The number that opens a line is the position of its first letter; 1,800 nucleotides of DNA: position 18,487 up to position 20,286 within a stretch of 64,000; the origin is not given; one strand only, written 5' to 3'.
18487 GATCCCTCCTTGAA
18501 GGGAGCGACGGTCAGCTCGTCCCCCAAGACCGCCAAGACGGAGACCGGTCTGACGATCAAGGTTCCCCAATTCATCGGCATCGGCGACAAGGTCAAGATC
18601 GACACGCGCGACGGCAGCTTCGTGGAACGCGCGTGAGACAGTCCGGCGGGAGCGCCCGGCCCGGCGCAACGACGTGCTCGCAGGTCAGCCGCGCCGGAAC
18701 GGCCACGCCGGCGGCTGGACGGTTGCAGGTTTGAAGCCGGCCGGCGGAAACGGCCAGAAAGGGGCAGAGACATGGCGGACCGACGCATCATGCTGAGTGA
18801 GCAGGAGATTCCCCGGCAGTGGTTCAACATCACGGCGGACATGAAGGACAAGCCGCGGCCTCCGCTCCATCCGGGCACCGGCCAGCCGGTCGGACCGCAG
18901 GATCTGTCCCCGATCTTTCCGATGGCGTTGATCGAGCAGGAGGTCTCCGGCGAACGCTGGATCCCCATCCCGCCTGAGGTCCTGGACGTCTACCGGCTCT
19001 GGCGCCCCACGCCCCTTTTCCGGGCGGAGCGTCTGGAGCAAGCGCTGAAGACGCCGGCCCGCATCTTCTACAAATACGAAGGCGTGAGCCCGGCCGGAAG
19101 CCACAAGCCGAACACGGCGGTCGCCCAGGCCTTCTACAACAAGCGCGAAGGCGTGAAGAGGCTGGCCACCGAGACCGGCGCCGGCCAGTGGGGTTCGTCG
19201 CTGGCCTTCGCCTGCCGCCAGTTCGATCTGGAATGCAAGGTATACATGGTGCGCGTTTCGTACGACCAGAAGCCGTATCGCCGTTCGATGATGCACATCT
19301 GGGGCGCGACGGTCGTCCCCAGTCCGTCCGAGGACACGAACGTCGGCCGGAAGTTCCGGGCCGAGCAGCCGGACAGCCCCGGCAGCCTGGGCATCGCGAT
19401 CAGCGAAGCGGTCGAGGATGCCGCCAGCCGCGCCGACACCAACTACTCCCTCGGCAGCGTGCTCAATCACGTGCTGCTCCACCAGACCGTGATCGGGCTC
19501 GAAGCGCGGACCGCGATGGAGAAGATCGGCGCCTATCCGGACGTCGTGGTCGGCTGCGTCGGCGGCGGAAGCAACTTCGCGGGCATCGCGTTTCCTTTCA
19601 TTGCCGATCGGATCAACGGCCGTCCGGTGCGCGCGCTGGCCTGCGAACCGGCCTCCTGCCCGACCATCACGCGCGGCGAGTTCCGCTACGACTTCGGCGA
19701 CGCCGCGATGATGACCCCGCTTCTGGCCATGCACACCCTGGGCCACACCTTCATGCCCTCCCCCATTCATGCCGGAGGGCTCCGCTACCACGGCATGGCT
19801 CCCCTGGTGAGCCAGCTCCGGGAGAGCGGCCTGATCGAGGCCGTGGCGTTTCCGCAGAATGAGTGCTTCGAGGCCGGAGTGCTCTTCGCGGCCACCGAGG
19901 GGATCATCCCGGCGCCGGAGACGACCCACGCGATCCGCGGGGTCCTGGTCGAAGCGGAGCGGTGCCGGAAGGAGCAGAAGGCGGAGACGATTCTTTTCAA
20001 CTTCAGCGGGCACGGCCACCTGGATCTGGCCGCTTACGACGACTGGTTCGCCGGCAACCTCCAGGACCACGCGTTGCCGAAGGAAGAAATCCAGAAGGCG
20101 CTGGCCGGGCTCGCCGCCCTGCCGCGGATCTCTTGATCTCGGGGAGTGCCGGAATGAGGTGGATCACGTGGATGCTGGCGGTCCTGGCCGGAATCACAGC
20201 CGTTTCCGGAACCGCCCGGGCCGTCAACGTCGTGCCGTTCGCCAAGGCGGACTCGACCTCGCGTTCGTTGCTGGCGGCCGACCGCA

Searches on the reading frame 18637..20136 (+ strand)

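Call 64: search_protein_families(library=pfam, proteins=[window:18637-20136:+], max_evalue=0.0001)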
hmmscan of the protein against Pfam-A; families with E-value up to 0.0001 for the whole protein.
window:18637-20136:+ (499 aa): 1 family
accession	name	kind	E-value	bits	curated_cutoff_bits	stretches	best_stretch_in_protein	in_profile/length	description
PF00291.31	PALP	-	1.2e-40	140.1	35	1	121-458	4-295/295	Pyridoxal-phosphate dependent enzyme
